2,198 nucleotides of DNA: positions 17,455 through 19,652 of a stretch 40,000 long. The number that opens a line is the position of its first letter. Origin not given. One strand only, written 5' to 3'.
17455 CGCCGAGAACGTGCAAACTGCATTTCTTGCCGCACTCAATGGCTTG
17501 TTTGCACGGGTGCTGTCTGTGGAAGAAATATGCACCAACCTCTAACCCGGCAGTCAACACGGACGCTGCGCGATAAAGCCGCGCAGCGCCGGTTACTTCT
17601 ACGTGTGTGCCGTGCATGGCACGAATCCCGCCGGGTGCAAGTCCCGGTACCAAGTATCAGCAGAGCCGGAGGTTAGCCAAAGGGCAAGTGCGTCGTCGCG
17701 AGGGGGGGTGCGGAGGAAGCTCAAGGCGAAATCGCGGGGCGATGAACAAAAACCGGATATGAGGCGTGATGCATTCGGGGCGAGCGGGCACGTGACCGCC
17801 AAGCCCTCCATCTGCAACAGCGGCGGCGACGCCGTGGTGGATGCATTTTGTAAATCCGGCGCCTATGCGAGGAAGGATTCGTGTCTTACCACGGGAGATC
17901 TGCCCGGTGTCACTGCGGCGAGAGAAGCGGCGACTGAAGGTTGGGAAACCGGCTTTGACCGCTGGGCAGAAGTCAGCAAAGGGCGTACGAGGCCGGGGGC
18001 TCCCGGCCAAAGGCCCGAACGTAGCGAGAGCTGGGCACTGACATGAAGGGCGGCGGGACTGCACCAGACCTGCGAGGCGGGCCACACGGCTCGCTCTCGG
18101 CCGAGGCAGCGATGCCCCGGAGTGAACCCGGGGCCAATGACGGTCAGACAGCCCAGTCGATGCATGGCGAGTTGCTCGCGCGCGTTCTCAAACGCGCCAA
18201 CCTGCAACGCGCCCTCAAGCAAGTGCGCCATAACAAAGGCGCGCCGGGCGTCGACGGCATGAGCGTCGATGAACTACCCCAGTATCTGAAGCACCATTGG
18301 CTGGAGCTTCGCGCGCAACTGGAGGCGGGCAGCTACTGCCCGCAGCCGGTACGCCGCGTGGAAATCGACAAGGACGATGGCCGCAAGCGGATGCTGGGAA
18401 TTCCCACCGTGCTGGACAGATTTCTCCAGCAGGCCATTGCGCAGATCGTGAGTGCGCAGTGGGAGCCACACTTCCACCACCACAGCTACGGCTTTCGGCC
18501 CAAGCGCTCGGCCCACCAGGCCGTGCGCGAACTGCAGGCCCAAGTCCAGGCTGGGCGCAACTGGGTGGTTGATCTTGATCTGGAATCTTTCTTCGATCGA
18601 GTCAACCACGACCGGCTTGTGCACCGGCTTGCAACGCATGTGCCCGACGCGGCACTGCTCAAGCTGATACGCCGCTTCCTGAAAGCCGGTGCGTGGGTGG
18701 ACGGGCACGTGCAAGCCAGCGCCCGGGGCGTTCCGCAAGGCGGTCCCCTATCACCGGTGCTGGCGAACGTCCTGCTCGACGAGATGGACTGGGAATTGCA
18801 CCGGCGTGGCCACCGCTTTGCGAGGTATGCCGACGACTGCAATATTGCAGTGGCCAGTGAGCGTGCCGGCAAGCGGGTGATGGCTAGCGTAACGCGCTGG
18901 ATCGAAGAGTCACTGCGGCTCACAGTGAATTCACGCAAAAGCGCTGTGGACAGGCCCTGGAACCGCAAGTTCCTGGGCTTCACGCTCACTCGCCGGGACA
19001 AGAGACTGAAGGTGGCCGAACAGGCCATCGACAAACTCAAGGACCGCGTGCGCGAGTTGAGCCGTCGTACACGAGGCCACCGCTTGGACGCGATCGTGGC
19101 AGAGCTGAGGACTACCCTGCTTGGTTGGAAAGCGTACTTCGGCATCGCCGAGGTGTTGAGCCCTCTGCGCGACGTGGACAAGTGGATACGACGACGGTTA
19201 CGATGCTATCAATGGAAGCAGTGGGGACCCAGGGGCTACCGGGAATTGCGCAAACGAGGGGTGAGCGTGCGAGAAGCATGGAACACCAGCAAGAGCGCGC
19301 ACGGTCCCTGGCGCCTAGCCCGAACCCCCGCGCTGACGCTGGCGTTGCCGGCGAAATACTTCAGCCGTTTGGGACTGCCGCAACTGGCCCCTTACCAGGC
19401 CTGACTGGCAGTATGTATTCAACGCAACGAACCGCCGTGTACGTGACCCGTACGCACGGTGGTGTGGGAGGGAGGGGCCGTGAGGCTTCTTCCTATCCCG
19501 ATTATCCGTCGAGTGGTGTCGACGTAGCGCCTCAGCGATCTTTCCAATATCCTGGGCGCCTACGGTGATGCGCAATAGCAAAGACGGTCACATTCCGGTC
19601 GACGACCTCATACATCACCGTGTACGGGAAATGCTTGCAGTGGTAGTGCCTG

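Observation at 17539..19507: Intact-looking group IIC intron inserted in the R' core of attC1, one base from the integrase crossover, on the top strand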

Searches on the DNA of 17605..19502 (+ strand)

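Call 19: search_dna_similar(query=window:17605-19502:+, collection=plasmids, mode=distant, max_rows=30)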
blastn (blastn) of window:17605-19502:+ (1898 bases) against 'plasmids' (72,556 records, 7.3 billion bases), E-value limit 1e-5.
Records with a match: 664; places in all: 827; records where one place covers at least 80% of the query: 9.
Best place of each record, by identity: 90-95% 220; 80-90% 16; 60-80% 428.
By first word of the organism name: Escherichia 363; Sinorhizobium 80; Pseudomonas 40; Shigella 38; Klebsiella 31; Citrobacter 11; Rhizobium 10; Enterobacter 9; Burkholderia 7; Staphylococcus 7; and 36 more.
By predicted mobility (MOB-suite, as given by PLSDB): conjugative 316; non-mobilizable 184; mobilizable 164.
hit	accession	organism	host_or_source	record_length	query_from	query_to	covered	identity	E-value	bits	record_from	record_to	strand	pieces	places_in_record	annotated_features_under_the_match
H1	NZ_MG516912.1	Proteus penneri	silver gull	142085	1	1898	84%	67.7%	1e-72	505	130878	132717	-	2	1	ltrA: group II intron reverse transcriptase/maturase | hypothetical protein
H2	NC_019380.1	Aeromonas hydrophila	-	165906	1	1898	85%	65.6%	5e-52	373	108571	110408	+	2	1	ltrA: group II intron reverse transcriptase/maturase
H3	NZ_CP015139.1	Escherichia coli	Homo sapiens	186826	1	1898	85%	65.6%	5e-52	373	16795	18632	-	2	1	ltrA: group II intron reverse transcriptase/maturase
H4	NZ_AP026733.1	Shewanella xiamenensis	-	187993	1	1898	85%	65.6%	5e-52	373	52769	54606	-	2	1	ltrA: group II intron reverse transcriptase/maturase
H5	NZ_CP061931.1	Klebsiella michiganensis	Homo sapiens,Rectal swab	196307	1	1898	85%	65.6%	5e-52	373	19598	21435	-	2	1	ltrA: group II intron reverse transcriptase/maturase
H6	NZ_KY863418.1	Enterobacter asburiae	Homo sapiens,urine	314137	1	1898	85%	65.6%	5e-52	373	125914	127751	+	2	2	ltrA: group II intron reverse transcriptase/maturase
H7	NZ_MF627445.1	Vibrio parahaemolyticus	shrimp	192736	1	1898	85%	65.6%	5e-52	373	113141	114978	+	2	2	ltrA: group II intron reverse transcriptase/maturase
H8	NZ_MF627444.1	Vibrio parahaemolyticus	shrimp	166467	1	1898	85%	65.6%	5e-52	373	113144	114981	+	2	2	ltrA: group II intron reverse transcriptase/maturase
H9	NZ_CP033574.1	Shewanella algae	Neophocaena phocaenoides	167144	1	1898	85%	65.6%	2e-50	368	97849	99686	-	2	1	ltrA: group II intron reverse transcriptase/maturase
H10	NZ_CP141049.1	Microvirga lotononidis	-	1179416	67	1898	46%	68.6%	1e-33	299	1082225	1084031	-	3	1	none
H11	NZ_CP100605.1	Bradyrhizobium sp. Ash2021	-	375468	628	1898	39%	68.1%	9e-36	242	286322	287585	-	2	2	ltrA: group II intron reverse transcriptase/maturase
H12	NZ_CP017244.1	Rhizobium etli 8C-3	Phaseolus vulgaris,cell culture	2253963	615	1898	39%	66.8%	4e-22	191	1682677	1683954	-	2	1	record has no annotation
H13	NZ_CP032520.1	Cupriavidus oxalaticus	cell culture,activated sludge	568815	628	1898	38%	68.4%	2e-32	241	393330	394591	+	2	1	ltrA: group II intron reverse transcriptase/maturase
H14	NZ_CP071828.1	Burkholderia anthina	pure culture,RoundUp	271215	628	1898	38%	67.5%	2e-31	223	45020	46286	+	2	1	ltrA: group II intron reverse transcriptase/maturase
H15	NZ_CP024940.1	Paraburkholderia hospita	soil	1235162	628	1898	38%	66.7%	2e-19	200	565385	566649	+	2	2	record has no annotation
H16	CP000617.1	Burkholderia vietnamiensis G4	-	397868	628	1898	38%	66.5%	6e-19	195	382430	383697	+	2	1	RNA-directed DNA polymerase (Reverse transcriptase)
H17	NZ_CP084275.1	Caballeronia grimmiae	Leptoglossus zonatus,Cell culture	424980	628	1898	38%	66.3%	3e-16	188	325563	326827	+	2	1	ltrA: group II intron reverse transcriptase/maturase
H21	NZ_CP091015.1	Burkholderia cenocepacia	-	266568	628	1898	38%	65.8%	4e-15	178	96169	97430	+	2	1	ltrA: group II intron reverse transcriptase/maturase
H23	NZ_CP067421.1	Skermanella sp. TT6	Homo sapiens,single cell,skin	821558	723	1898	35%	68.4%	4e-28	201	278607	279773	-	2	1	ltrA: group II intron reverse transcriptase/maturase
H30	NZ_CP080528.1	Mesorhizobium sp. AR07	Oxytropis sp.,Cell culture,root nodule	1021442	811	1898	29%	67.2%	7e-12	156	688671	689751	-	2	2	record has no annotation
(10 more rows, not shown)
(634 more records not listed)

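Call 22: get_annotated_region(hit=H2, flank=5000)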
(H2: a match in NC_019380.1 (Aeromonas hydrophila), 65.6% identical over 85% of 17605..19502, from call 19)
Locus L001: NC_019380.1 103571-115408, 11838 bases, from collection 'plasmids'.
description: Aeromonas hydrophila plasmid pR148, complete sequence
organism: Aeromonas hydrophila (NCBI taxid 644)
taxonomy: Bacteria; Pseudomonadota; Gammaproteobacteria; Aeromonadales; Aeromonadaceae; Aeromonas; Aeromonas hydrophila
host: -; source: -; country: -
typing (MOB-suite, as given by PLSDB): conjugative; replicon IncC; relaxase MOBH,MOBH; mating-pair formation MPF_F
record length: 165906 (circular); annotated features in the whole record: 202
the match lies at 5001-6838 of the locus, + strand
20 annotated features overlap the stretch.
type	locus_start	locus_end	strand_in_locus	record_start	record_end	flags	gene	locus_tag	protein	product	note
CDS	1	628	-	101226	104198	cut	-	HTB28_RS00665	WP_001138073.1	Tn3 family transposase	-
CDS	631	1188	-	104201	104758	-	-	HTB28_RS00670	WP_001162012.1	recombinase family protein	GO:0006310 - DNA recombination [Evidence IEA]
CDS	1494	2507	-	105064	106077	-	intI1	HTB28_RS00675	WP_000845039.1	class 1 integron integrase IntI1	-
CDS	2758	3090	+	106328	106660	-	qac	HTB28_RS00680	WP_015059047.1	quaternary ammonium compound efflux SMR transporter QacL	-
predicted_resistance_gene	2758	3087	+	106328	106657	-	qacL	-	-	quaternary ammonium compound efflux SMR transporter QacL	predicted by amrfinderplus; class QUATERNARY AMMONIUM; identity 100.0%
CDS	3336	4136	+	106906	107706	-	-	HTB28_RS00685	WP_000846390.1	oxacillin-hydrolyzing class D beta-lactamase OXA-10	-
predicted_resistance_gene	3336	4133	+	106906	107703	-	blaOXA-10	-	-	oxacillin-hydrolyzing class D beta-lactamase OXA-10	predicted by amrfinderplus; class BETA-LACTAM; identity 100.0%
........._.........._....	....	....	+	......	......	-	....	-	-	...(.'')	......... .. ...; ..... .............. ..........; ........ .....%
predicted_resistance_gene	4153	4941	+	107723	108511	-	aadA1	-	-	ANT(3'')-Ia family aminoglycoside nucleotidyltransferase AadA1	predicted by amrfinderplus; class AMINOGLYCOSIDE; identity 100.0%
CDS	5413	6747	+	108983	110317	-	ltrA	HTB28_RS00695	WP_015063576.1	group II intron reverse transcriptase/maturase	GO:0000373 - Group II intron splicing [Evidence IEA]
CDS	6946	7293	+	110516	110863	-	-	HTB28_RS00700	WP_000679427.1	quaternary ammonium compound efflux SMR transporter QacE delta 1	-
predicted_resistance_gene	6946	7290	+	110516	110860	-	qacEdelta1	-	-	quaternary ammonium compound efflux SMR transporter QacE delta 1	predicted by amrfinderplus; class QUATERNARY AMMONIUM; identity 100.0%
CDS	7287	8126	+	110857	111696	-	sul1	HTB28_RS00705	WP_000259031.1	sulfonamide-resistant dihydropteroate synthase Sul1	-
predicted_resistance_gene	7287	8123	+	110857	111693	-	sul1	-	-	sulfonamide-resistant dihydropteroate synthase Sul1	predicted by amrfinderplus; class SULFONAMIDE; identity 100.0%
CDS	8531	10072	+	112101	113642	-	-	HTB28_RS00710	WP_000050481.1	IS91-like element ISCR1 family transposase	GO:0006313 - DNA transposition [Evidence IEA]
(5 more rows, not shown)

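Call 23: get_annotated_region(hit=H1, flank=5000)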
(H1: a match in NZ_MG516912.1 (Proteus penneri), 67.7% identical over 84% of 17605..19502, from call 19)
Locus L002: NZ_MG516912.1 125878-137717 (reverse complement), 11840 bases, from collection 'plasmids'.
description: Proteus penneri plasmid pPp47, complete sequence
organism: Proteus penneri (NCBI taxid 102862)
taxonomy: Bacteria; Pseudomonadota; Gammaproteobacteria; Enterobacterales; Morganellaceae; Proteus; Proteus penneri
host: -; source: silver gull; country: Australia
typing (MOB-suite, as given by PLSDB): conjugative; replicon rep_cluster_1506; relaxase MOBH; mating-pair formation MPF_F
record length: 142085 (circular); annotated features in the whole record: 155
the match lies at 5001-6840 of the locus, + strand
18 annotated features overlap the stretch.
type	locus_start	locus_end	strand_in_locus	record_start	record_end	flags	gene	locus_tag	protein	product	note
CDS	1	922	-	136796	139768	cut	-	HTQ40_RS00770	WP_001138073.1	Tn3 family transposase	-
CDS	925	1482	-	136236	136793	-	-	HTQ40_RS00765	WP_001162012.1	recombinase family protein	GO:0006310 - DNA recombination [Evidence IEA]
CDS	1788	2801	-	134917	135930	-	intI1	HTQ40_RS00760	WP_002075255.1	class 1 integron integrase IntI1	-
CDS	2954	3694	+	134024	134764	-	-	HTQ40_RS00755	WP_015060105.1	subclass B1 metallo-beta-lactamase IMP-4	-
predicted_resistance_gene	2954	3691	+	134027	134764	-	blaIMP-4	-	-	subclass B1 metallo-beta-lactamase IMP-4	predicted by amrfinderplus; class BETA-LACTAM; identity 100.0%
predicted_resistance_gene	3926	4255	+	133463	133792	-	qacG2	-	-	quaternary ammonium compound efflux SMR transporter QacG2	predicted by amrfinderplus; class QUATERNARY AMMONIUM; identity 100.0%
CDS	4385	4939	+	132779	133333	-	-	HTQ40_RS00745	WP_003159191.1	aminoglycoside N-acetyltransferase AAC(6')-Ib4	-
predicted_resistance_gene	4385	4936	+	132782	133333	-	aac(6')-Ib4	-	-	aminoglycoside N-acetyltransferase AAC(6')-Ib4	predicted by amrfinderplus; class AMINOGLYCOSIDE; identity 100.0%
CDS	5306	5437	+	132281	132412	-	-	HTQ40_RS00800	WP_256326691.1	hypothetical protein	-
CDS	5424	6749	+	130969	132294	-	ltrA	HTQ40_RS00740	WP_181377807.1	group II intron reverse transcriptase/maturase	GO:0000373 - Group II intron splicing [Evidence IEA]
CDS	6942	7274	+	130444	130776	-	qacG2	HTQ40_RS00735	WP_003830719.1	quaternary ammonium compound efflux SMR transporter QacG2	-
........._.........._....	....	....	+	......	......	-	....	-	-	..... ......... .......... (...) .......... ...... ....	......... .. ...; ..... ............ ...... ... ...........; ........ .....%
predicted_resistance_gene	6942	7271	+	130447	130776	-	qacG2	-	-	quaternary ammonium compound efflux SMR transporter QacG2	predicted by amrfinderplus; class QUATERNARY AMMONIUM; identity 100.0%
CDS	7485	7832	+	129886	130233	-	-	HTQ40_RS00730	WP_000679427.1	quaternary ammonium compound efflux SMR transporter QacE delta 1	-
predicted_resistance_gene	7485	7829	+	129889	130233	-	qacEdelta1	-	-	quaternary ammonium compound efflux SMR transporter QacE delta 1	predicted by amrfinderplus; class QUATERNARY AMMONIUM; identity 100.0%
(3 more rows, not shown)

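Call 45: search_dna_similar(query=L001:5001-6838:+, collection=plasmids, mode=near, max_rows=40)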
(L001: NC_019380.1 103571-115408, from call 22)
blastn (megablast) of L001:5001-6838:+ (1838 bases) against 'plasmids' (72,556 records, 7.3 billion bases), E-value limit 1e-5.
Records with a match: 11; places in all: 12; records where one place covers at least 80% of the query: 8.
Best place of each record, by identity: >=99% 8; 90-95% 2; 80-90% 1.
By first word of the organism name: Aeromonas 3; Vibrio 2; Shewanella 2; Escherichia 1; Klebsiella 1; Enterobacter 1; Proteus 1.
By predicted mobility (MOB-suite, as given by PLSDB): conjugative 8; non-mobilizable 2; mobilizable 1.
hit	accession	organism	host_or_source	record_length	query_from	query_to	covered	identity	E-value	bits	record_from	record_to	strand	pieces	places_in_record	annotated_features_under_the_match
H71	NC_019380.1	Aeromonas hydrophila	-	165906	1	1838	100%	100.0%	0e+0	3395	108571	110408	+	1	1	ltrA: group II intron reverse transcriptase/maturase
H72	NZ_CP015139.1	Escherichia coli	Homo sapiens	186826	1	1838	100%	100.0%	0e+0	3395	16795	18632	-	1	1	ltrA: group II intron reverse transcriptase/maturase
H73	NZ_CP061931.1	Klebsiella michiganensis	Homo sapiens,Rectal swab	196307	1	1838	100%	100.0%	0e+0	3395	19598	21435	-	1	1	ltrA: group II intron reverse transcriptase/maturase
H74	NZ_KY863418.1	Enterobacter asburiae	Homo sapiens,urine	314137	1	1838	100%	100.0%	0e+0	3395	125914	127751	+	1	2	ltrA: group II intron reverse transcriptase/maturase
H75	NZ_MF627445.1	Vibrio parahaemolyticus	shrimp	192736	1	1838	100%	100.0%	0e+0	3395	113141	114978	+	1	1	ltrA: group II intron reverse transcriptase/maturase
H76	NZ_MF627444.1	Vibrio parahaemolyticus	shrimp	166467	1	1838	100%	100.0%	0e+0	3395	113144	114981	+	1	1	ltrA: group II intron reverse transcriptase/maturase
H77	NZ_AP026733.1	Shewanella xiamenensis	-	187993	1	1838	100%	99.9%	0e+0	3389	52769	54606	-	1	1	ltrA: group II intron reverse transcriptase/maturase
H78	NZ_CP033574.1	Shewanella algae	Neophocaena phocaenoides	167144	1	1838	100%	99.9%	0e+0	3384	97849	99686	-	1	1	ltrA: group II intron reverse transcriptase/maturase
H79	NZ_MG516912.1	Proteus penneri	silver gull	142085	1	386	21%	80.7%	9e-76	292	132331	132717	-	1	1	hypothetical protein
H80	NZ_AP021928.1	Aeromonas caviae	-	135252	317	358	2%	93.0%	3e-6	62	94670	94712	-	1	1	none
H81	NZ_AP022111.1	Aeromonas caviae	-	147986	317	358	2%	93.0%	3e-6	62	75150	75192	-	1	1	none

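Call 54: search_dna_similar(query=L002:2954-3694:+, collection=plasmids, mode=near, max_rows=40, rows=spread)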
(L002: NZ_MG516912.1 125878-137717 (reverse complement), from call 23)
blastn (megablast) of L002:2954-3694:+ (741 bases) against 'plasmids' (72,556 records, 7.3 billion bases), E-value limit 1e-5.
Records with a match: 429; places in all: 438; records where one place covers at least 80% of the query: 427.
Best place of each record, by identity: >=99% 176; 95-99% 191; 90-95% 1; 80-90% 60; 60-80% 1.
By first word of the organism name: Enterobacter 117; Klebsiella 102; Escherichia 64; Pseudomonas 49; Citrobacter 25; Acinetobacter 21; Providencia 11; Serratia 9; Leclercia 6; Aeromonas 6; and 11 more.
By predicted mobility (MOB-suite, as given by PLSDB): conjugative 335; non-mobilizable 57; mobilizable 37.
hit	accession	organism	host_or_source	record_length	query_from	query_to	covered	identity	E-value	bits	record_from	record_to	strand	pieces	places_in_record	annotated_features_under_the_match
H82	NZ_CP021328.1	Raoultella ornithinolytica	Homo sapiens,necrotic tissue,necrotic ...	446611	1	741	100%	100.0%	0e+0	1369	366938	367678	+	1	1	subclass B1 metallo-beta-lactamase IMP-4 | blaIMP-4: subclass B1 metallo-beta-lactamase IMP-4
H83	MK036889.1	Klebsiella pneumoniae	-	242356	1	741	100%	100.0%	0e+0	1369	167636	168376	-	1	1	Subclass B1 beta-lactamase | blaIMP-4: subclass B1 metallo-beta-lactamase IMP-4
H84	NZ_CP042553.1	Enterobacter hormaechei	Homo sapiens,Whole organism,clinical ...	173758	1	741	100%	100.0%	0e+0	1369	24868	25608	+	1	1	subclass B1 metallo-beta-lactamase IMP-4 | blaIMP-4: subclass B1 metallo-beta-lactamase IMP-4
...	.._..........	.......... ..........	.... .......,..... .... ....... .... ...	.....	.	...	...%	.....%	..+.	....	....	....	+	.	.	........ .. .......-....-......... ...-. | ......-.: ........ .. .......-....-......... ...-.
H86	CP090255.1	Escherichia coli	Homo sapiens,anal swab specimens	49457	1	741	100%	100.0%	0e+0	1369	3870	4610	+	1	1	subclass B1 metallo-beta-lactamase IMP-4 | blaIMP-4: subclass B1 metallo-beta-lactamase IMP-4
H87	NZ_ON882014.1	Klebsiella pneumoniae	Homo sapiens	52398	1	741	100%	100.0%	0e+0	1369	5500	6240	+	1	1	subclass B1 metallo-beta-lactamase IMP-4 | blaIMP-4: subclass B1 metallo-beta-lactamase IMP-4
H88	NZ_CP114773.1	Raoultella planticola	Homo sapiens,cell ...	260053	1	741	100%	100.0%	0e+0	1369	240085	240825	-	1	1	subclass B1 metallo-beta-lactamase IMP-4 | blaIMP-4: subclass B1 metallo-beta-lactamase IMP-4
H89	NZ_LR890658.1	Serratia marcescens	Homo sapiens,rectal swab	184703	1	741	100%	100.0%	0e+0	1369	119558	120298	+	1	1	subclass B1 metallo-beta-lactamase IMP-4 | blaIMP-4: subclass B1 metallo-beta-lactamase IMP-4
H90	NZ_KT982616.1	Escherichia coli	-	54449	1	741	100%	100.0%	0e+0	1369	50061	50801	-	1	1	subclass B1 metallo-beta-lactamase IMP-4 | blaIMP-4: subclass B1 metallo-beta-lactamase IMP-4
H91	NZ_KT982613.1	Klebsiella pneumoniae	-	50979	1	741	100%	100.0%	0e+0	1369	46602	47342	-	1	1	subclass B1 metallo-beta-lactamase IMP-4 | blaIMP-4: subclass B1 metallo-beta-lactamase IMP-4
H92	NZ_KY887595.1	Escherichia coli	-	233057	1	741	100%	100.0%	0e+0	1369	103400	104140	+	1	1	subclass B1 metallo-beta-lactamase IMP-4 | blaIMP-4: subclass B1 metallo-beta-lactamase IMP-4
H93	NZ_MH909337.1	Klebsiella pneumoniae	Guangdong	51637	1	741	100%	100.0%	0e+0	1369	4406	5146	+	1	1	subclass B1 metallo-beta-lactamase IMP-4 | blaIMP-4: subclass B1 metallo-beta-lactamase IMP-4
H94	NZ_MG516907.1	Klebsiella aerogenes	silver gull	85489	1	741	100%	100.0%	0e+0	1369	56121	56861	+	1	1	subclass B1 metallo-beta-lactamase IMP-4 | blaIMP-4: subclass B1 metallo-beta-lactamase IMP-4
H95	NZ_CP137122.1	Citrobacter freundii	Homo sapiens,stool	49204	1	741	100%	100.0%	0e+0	1369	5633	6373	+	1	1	subclass B1 metallo-beta-lactamase IMP-4 | blaIMP-4: subclass B1 metallo-beta-lactamase IMP-4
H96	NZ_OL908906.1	Providencia rettgeri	-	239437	1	741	100%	99.9%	0e+0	1363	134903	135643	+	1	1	subclass B1 metallo-beta-lactamase IMP-26 | blaIMP-26: subclass B1 metallo-beta-lactamase IMP-26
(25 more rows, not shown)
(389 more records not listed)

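Call 55: get_annotated_region(hit=H85, flank=4500)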
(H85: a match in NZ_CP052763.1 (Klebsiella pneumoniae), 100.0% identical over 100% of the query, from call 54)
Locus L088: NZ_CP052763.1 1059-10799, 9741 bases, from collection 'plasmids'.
description: Klebsiella pneumoniae strain XH210 plasmid pXH210_2, complete sequence
organism: Klebsiella pneumoniae (NCBI taxid 573)
taxonomy: Bacteria; Pseudomonadota; Gammaproteobacteria; Enterobacterales; Enterobacteriaceae; Klebsiella; Klebsiella pneumoniae
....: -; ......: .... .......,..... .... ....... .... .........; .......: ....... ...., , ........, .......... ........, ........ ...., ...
typing (MOB-suite, as given by PLSDB): conjugative; replicon IncN; relaxase MOBF; mating-pair formation MPF_T
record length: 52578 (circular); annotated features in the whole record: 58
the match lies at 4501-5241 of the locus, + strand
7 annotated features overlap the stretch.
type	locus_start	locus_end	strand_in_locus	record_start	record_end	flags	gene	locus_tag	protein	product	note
CDS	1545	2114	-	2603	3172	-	-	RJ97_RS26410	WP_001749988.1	recombinase family protein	GO:0006310 - DNA recombination [Evidence IEA]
CDS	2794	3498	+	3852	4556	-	-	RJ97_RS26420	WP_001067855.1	IS6-like element IS26 family transposase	GO:0006313 - DNA transposition [Evidence IEA]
CDS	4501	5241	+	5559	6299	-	-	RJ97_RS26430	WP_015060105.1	subclass B1 metallo-beta-lactamase IMP-4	-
predicted_resistance_gene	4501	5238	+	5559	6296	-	blaIMP-4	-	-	subclass B1 metallo-beta-lactamase IMP-4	predicted by amrfinderplus; class BETA-LACTAM; identity 100.0%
CDS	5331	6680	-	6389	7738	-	ltrA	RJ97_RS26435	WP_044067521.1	group II intron reverse transcriptase/maturase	GO:0000373 - Group II intron splicing [Evidence IEA]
CDS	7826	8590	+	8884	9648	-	-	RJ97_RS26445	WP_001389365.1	IS6-like element IS6100 family transposase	GO:0006313 - DNA transposition [Evidence IEA]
CDS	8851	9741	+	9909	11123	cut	-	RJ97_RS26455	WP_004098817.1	type II site-specific deoxyribonuclease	-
